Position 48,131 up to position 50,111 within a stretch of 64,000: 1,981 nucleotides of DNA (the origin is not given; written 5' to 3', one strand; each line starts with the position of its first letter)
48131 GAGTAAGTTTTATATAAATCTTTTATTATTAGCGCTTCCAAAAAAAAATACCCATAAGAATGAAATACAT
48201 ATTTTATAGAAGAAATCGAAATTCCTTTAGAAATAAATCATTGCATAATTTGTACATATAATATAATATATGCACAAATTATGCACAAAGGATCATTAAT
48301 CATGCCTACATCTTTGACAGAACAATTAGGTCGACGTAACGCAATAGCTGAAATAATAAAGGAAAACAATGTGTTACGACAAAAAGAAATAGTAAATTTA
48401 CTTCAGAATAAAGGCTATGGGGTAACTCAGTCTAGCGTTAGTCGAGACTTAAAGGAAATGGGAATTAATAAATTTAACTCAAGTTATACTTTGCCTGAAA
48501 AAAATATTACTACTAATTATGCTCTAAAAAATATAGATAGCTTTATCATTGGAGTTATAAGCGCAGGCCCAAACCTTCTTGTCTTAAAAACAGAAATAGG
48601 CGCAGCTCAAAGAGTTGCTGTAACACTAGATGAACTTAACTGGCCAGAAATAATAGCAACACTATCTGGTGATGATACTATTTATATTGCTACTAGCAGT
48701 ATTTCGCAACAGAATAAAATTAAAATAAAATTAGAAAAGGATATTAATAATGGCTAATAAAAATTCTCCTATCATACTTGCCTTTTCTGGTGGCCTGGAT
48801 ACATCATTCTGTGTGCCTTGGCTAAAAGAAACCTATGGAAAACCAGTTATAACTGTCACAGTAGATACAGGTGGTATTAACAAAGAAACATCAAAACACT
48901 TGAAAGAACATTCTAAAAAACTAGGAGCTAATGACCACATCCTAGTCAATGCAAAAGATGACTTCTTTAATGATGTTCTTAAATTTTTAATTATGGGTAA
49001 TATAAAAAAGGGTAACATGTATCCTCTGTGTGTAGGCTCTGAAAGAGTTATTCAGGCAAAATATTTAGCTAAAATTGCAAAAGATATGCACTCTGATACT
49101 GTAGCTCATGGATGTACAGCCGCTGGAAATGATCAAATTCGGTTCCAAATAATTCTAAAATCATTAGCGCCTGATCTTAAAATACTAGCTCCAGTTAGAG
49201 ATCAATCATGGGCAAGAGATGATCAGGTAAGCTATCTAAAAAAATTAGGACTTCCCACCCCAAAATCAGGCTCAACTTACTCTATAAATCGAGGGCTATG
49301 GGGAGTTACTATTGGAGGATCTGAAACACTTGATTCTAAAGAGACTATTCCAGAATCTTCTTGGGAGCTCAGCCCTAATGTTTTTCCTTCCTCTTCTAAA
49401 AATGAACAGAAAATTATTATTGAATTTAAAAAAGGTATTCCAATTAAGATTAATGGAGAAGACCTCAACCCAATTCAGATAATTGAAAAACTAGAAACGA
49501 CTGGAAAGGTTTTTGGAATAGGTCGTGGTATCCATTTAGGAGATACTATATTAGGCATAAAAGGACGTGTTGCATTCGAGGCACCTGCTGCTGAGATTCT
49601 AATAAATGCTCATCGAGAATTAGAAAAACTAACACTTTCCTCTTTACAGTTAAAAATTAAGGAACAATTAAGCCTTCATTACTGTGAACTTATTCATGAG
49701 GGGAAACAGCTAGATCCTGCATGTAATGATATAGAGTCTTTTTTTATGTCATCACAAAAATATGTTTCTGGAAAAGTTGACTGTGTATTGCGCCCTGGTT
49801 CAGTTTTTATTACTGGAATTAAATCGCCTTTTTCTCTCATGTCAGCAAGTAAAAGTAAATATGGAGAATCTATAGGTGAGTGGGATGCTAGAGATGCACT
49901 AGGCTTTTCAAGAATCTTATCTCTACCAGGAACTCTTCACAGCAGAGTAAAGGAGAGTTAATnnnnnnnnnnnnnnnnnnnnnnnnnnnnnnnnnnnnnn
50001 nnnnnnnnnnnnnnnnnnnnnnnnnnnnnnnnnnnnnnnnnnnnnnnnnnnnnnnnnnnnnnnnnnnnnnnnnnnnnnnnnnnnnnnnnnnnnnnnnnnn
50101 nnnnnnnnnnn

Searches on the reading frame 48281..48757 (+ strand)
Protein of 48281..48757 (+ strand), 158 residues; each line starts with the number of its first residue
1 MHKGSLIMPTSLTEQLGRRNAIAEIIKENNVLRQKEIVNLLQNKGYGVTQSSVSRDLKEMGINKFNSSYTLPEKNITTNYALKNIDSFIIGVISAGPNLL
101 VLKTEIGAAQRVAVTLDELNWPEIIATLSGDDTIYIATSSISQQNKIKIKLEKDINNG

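Call 3: search_protein_families(library=pfam, proteins=[window:48281-48757:+], max_evalue=0.01)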
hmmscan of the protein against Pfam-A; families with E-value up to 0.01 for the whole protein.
window:48281-48757:+ (158 aa): 2 families
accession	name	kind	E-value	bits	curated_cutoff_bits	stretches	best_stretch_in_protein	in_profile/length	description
PF01316.27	Arg_repressor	-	2.4e-17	62.9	27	1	15-66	3-54/70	Arginine repressor, DNA binding domain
PF02863.23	Arg_repressor_C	-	4.4e-15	55.7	25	1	97-152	12-67/68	Arginine repressor, C-terminal domain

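Call 4: search_protein_families(library=ncbifam, proteins=[window:48281-48757:+], max_evalue=0.01)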
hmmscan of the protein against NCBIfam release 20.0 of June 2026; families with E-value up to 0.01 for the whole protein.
window:48281-48757:+ (158 aa): 6 families
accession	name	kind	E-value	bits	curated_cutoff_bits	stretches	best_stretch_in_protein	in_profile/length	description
TIGR01529.1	argR_whole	equivalog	6.7e-30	104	130.45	1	18-152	3-143/146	arginine repressor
NF003281.1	PRK04280.1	equivalog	1.7e-24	86.6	182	1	18-151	5-144/148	transcriptional regulator AhrC/ArgR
NF002880.0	PRK03341.1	equivalog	1.1e-20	74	200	1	11-141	11-153/170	arginine repressor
NF001680.0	PRK00441.1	equivalog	2.6e-20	73.1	184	1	18-156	5-149/150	arginine repressor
NF003457.0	PRK05066.1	equivalog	3.3e-18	65.7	194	1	20-153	12-150/156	transcriptional regulator ArgR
NF033577.2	transpos_IS481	equivalog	0.0096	15.5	224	0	19-70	64-115/284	IS481 family transposase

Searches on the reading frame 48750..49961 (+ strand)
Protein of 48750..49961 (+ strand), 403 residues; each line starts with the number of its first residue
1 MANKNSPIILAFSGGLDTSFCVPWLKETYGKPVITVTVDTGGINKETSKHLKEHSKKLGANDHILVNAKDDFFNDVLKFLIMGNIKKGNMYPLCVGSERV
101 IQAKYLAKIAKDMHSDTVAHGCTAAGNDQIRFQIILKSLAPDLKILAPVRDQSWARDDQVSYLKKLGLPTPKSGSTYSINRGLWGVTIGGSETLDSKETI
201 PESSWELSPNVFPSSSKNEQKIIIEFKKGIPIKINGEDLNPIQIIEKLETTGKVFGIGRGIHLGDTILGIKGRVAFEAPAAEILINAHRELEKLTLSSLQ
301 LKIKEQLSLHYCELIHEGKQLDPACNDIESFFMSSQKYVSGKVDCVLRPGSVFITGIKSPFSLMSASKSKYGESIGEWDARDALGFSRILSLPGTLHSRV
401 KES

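Call 3: search_protein_families(library=pfam, proteins=[window:48750-49961:+], max_evalue=0.01)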
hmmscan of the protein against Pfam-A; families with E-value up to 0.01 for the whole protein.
window:48750-49961:+ (403 aa): 3 families
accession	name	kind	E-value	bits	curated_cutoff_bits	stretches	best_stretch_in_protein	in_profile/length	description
PF00764.25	Arginosuc_synth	-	1.3e-43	149.3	27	1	8-169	2-162/162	Arginosuccinate synthase N-terminal HUP domain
PF20979.2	Arginosuc_syn_C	-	1.1e-42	146.6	27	1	177-393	1-215/219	Arginosuccinate synthase C-terminal domain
PF06508.19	QueC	-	0.00037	20.5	22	1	9-67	3-59/210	Queuosine biosynthesis protein QueC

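Call 4: search_protein_families(library=ncbifam, proteins=[window:48750-49961:+], max_evalue=0.01)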
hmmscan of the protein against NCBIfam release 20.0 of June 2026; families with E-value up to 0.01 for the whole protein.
window:48750-49961:+ (403 aa): 13 families
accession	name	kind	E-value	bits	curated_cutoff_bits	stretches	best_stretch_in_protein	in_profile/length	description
NF001770.0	PRK00509.1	equivalog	1.8e-94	317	334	1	5-401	4-398/401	argininosuccinate synthase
TIGR00032.1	argG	equivalog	5.2e-87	292.7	268.2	1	8-400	2-392/394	argininosuccinate synthase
NF003385.0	PRK04527.1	equivalog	1.7e-86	290.4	603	1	6-402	4-397/401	argininosuccinate synthase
NF010392.0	PRK13820.1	equivalog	3.5e-86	289.7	512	1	7-401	4-392/395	argininosuccinate synthase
NF038212.1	argG_rel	exception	2.1e-36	125.6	425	1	2-359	11-363/381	argininosuccinate synthase-related protein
NF003779.0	PRK05370.1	equivalog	5.4e-21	74.9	657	1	8-351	14-368/448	argininosuccinate synthase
TIGR00884.1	guaA_Cterm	equivalog_domain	5.8e-05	22.5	338.75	1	5-75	16-86/310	glutamine-hydrolyzing GMP synthase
TIGR03573.1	WbuX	subfamily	8.7e-05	22.1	203.2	1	8-75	63-129/344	N-acetyl sugar amidotransferase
NF000848.1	PRK00074.1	equivalog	0.00031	19.5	400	1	6-75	214-284/512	glutamine-hydrolyzing GMP synthase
NF006327.0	PRK08557.1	equivalog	0.00046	19.1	366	1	3-78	179-251/415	hypothetical protein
NF001138.1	PRK00143.1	equivalog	0.00052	19.1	284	1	8-126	2-125/345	tRNA 2-thiouridine(34) synthase MnmA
TIGR00268.2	TIGR00268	equivalog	0.00056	19.3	150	1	6-63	14-72/259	ATP-dependent sacrificial sulfur transferase LarE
NF011259.0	PRK14665.1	equivalog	0.008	15.2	364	0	1-121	1-120/360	tRNA 2-thiouridine(34) synthase MnmA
